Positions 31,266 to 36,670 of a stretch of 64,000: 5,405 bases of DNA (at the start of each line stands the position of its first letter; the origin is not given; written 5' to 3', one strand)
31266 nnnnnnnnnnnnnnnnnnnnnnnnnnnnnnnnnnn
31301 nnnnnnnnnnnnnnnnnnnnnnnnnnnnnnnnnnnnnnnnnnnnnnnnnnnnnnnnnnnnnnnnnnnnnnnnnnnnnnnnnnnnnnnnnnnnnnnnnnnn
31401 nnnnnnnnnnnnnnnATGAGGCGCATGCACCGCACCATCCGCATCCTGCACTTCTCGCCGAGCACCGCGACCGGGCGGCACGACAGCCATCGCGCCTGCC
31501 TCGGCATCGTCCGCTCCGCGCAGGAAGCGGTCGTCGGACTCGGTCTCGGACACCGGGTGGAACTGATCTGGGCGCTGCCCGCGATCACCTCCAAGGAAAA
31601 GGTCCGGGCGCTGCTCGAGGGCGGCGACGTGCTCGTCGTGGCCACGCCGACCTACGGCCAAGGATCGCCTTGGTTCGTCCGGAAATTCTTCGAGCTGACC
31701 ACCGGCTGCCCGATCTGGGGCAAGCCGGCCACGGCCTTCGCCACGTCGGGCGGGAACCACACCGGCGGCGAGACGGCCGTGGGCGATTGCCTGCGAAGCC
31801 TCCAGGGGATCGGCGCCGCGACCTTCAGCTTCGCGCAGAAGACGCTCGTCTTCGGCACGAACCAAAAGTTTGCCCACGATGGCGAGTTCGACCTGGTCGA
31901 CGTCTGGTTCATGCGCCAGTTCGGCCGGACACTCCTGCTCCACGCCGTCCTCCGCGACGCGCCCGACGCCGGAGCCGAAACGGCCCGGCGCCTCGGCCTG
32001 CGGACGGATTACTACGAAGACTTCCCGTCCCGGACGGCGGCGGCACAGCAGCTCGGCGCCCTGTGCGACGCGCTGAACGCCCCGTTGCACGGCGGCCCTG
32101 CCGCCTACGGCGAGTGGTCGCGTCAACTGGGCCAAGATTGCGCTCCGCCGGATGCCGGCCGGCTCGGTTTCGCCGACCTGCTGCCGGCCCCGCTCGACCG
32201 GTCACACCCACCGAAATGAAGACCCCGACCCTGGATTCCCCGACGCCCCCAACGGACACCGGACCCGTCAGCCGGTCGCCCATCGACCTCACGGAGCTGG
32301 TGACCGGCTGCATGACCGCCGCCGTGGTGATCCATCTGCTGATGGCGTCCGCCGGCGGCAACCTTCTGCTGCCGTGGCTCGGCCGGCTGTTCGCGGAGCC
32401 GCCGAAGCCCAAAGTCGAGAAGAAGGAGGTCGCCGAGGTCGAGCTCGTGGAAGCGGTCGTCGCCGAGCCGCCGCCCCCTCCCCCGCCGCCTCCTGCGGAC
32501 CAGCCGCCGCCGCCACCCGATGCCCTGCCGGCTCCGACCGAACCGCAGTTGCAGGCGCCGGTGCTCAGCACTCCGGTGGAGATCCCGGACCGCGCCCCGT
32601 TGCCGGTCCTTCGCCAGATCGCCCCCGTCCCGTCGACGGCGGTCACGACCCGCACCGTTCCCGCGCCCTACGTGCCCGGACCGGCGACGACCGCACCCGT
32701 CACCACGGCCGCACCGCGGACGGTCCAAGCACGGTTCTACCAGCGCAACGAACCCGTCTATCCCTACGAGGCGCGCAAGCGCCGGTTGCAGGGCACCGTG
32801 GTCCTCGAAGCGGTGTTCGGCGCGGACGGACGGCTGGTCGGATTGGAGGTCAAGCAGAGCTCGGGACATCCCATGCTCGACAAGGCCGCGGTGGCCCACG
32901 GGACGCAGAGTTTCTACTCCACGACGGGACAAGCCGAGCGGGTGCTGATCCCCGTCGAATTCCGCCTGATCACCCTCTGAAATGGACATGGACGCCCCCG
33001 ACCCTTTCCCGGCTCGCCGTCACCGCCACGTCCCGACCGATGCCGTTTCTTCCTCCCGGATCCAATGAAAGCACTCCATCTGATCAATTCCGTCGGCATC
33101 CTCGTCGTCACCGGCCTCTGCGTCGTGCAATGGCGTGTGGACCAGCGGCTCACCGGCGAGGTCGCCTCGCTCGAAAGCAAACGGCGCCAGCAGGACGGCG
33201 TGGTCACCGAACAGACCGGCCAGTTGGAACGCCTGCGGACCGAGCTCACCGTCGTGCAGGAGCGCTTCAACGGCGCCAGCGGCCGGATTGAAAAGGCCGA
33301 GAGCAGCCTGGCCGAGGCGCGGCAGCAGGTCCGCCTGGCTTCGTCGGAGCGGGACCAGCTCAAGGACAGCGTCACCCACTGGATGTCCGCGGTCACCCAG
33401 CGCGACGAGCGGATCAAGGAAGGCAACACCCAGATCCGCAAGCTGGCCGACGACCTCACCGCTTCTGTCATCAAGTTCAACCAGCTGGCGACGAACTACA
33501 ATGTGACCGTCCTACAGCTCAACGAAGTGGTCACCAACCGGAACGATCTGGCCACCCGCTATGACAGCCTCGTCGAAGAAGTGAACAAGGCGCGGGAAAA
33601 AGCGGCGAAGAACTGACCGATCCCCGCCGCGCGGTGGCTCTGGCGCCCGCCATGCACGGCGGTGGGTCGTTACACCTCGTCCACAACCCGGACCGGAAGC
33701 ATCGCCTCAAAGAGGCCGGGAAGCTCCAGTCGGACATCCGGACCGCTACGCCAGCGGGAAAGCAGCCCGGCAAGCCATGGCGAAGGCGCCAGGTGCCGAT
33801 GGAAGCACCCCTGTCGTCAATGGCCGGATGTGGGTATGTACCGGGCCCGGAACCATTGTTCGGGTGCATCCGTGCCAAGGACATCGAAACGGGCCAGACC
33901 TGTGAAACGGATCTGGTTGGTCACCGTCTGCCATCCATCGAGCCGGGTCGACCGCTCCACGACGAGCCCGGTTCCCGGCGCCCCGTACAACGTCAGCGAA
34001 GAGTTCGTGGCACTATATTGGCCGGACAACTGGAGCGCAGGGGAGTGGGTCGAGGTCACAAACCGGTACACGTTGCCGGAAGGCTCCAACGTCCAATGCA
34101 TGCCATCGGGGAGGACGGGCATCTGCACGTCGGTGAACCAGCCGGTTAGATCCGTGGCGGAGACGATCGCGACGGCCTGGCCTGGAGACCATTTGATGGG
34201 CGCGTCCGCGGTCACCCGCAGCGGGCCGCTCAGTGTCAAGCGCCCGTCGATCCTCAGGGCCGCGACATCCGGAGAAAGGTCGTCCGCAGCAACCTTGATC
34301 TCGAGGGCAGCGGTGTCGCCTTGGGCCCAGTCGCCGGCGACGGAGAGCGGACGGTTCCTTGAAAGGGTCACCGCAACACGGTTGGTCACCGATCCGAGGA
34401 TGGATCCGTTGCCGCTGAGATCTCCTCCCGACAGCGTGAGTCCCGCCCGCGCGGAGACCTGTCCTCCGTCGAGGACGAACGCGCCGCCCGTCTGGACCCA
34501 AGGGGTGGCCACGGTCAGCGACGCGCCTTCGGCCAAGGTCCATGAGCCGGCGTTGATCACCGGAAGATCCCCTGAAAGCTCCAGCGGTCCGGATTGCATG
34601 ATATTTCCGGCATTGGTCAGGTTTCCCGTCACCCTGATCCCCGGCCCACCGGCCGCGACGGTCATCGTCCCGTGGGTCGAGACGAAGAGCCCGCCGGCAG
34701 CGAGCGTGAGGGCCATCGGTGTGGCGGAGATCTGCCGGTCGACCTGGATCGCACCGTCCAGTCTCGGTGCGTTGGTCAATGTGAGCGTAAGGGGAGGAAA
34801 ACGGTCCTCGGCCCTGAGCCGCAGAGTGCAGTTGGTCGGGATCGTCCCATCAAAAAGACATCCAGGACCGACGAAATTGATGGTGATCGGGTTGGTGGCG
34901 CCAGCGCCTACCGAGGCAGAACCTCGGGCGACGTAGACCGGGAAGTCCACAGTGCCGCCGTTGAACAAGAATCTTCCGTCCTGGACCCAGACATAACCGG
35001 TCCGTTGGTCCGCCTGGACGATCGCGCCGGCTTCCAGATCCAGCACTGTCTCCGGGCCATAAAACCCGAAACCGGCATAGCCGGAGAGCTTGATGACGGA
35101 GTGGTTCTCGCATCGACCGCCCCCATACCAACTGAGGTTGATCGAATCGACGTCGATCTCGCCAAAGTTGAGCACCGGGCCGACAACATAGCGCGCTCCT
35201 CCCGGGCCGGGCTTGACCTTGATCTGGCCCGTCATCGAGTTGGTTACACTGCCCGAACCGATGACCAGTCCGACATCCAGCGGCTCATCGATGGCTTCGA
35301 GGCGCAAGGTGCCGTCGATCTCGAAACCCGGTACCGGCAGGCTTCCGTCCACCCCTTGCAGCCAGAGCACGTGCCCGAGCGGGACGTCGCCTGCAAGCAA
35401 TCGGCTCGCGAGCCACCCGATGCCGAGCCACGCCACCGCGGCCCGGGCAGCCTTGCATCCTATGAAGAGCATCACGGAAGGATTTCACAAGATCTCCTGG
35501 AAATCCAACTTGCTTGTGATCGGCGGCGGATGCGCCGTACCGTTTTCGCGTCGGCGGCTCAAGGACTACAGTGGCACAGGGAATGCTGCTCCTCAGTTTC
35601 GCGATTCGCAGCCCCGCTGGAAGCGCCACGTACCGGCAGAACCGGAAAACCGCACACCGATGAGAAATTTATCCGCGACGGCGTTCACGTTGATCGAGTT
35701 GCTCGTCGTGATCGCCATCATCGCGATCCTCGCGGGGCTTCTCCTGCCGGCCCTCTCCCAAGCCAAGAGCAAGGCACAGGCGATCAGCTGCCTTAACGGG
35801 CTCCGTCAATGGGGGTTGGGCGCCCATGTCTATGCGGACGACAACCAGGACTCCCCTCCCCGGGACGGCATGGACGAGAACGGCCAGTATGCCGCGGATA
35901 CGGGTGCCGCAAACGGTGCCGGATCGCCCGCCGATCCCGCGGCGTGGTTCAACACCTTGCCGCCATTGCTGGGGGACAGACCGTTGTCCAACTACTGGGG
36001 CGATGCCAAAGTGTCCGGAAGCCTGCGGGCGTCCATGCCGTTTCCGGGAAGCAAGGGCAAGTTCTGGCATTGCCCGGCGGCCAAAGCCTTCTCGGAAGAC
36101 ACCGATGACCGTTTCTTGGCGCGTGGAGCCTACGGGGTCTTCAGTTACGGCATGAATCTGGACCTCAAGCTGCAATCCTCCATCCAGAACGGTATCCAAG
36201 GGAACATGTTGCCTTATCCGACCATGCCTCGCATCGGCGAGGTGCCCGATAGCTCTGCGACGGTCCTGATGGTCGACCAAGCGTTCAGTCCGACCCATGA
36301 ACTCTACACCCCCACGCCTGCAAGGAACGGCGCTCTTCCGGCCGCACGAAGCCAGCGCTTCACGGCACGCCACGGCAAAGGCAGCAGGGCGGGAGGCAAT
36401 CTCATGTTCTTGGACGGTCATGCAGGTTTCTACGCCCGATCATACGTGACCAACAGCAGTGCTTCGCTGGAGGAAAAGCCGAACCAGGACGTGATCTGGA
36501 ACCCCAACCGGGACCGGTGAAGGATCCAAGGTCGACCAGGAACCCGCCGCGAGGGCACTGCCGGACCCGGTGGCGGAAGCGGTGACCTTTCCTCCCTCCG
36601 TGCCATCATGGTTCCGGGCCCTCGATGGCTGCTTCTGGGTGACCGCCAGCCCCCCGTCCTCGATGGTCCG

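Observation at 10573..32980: Self-contained TonB-dependent 'nitrogen-mining' locus: a full outer-membrane-to-cytoplasm import chain interleaved with many unrelated C-N hydrolases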

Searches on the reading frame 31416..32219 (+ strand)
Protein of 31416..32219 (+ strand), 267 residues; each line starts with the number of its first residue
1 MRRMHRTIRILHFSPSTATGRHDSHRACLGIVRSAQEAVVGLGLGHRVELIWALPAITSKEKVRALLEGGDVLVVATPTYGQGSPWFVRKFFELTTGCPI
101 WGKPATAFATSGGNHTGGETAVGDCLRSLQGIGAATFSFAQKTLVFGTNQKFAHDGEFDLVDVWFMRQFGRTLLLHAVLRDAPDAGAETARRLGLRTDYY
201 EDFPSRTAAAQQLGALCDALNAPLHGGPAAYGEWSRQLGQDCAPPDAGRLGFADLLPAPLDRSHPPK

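Call 7: search_protein_families(library=pfam, proteins=[window:31416-32219:+], max_evalue=0.01)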
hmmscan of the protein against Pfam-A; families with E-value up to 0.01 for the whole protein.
window:31416-32219:+ (267 aa): 1 family
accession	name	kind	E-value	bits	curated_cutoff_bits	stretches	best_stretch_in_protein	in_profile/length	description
PF03358.20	FMN_red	-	0.0002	21.4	24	1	61-120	62-124/152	NADPH-dependent FMN reductase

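Call 9: search_protein_families(library=ncbifam, proteins=[window:31416-32219:+], max_evalue=0.001)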
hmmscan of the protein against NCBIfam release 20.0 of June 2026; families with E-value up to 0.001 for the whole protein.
window:31416-32219:+ (267 aa): 0 families

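Call 69: search_solved_structures(query=A3, max_evalue=1)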
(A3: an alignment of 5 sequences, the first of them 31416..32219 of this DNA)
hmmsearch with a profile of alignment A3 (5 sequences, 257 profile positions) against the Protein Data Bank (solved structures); distinct sequences matched with E-value up to 1: 17.
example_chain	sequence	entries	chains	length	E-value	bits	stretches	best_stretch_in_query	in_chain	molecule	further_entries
2ark_A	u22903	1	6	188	0.00038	23.2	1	64-135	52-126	Flavodoxin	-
4la4_A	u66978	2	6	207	0.014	18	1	60-126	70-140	NAD(P)H dehydrogenase (quinone)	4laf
4ici_A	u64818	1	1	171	0.018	17.7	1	50-118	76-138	Putative flavoprotein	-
3k1y_A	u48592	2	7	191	0.12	15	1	53-109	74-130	oxidoreductase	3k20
7qw4_A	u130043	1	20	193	0.15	14.7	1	64-111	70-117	NADPH-dependent FMN reductase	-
3gfr_A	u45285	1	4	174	0.29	13.7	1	57-124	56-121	FMN-dependent NADPH-azoreductase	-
1nni_1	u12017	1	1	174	0.31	13.7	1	57-124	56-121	hypothetical protein yhda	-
3gfs_A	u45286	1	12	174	0.31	13.7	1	57-124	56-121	FMN-dependent NADPH-azoreductase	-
2gsw_A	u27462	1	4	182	0.34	13.5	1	57-124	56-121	yhdA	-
2n35_A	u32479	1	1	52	0.48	13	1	171-215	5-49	Albumin binding protein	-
8h4j_A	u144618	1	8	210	0.51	13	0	57-126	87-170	FMN dependent NADH:quinone oxidoreductase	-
3zho_A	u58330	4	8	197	0.53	12.9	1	62-131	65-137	FLAVOPROTEIN WRBA | NAD(P)H dehydrogenase (quinone)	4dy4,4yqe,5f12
2r96_A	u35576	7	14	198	0.54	12.9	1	62-131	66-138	Flavoprotein WrbA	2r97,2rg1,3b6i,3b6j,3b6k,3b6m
7q6n_A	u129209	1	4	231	0.54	12.9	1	62-131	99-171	NAD(P)H dehydrogenase (quinone)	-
3d7n_A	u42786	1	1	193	0.6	12.7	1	59-88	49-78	Flavodoxin, WrbA-like protein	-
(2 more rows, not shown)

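Call 77: predict_structure(alignment_id=A4)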
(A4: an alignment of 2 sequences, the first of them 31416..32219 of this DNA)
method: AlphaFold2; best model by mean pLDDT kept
length: 267 residues; sequences in the alignment: 2
mean_pLDDT: 50.8   pTM: 0.55
mean pLDDT of the five models: 50.8, 45.1, 44.7, 43.8, 39.8
residues with pLDDT >= 90: 0; 70-90: 42; 50-70: 91; < 50: 134
segments of 3 or more residues with pLDDT < 50: 1-3, 15-22, 78-83, 106-164, 197-228, 242-267
pLDDT, mean of each block of 10 residues (from residue 1): 60 50 56 70 79 64 73 56 54 63 48 29 37 35 36 33 52 67 69 54 37 41 44 55 41 35 30
secondary structure, 60 per line:
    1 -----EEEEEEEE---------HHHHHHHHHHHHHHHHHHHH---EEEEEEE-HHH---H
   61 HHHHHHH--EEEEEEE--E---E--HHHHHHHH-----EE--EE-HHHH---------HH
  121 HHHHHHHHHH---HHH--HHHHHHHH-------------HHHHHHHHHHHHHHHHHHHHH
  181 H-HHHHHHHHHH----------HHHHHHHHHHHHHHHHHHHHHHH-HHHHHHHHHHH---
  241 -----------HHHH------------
elements in order: E6-13 H23-42 E46-52 H60-67 E70-76 H86-93 H106-109 H119-130 H139-146 H160-181 H183-192 H203-225 H227-237 H252-255

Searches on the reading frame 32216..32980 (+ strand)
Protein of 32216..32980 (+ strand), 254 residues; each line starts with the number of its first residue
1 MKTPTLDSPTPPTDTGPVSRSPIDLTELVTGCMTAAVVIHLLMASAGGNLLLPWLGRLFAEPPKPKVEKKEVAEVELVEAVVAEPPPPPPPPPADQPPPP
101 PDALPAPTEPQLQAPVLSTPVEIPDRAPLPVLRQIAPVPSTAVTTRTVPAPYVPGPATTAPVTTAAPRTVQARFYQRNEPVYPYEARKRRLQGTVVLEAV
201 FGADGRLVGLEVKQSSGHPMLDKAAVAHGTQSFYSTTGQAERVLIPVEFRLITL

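Call 57: search_protein_families(library=pfam, proteins=[window:32216-32980:+], max_evalue=0.001)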
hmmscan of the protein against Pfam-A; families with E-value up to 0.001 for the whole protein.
window:32216-32980:+ (254 aa): 1 family
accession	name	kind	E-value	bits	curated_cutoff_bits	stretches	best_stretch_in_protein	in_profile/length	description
PF03544.19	TonB_C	-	5.2e-14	52.9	24.6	1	179-251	2-79/79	Gram-negative bacterial TonB protein C-terminal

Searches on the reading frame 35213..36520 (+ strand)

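Call 57: search_protein_families(library=pfam, proteins=[window:35213-36520:+], max_evalue=0.001)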
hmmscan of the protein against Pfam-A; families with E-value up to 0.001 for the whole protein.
window:35213-36520:+ (435 aa): 1 family
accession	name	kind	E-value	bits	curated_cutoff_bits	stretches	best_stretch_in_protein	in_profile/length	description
PF07963.17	N_methyl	-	9.4e-05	22.3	21.2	1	157-178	6-27/27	Prokaryotic N-terminal methylation motif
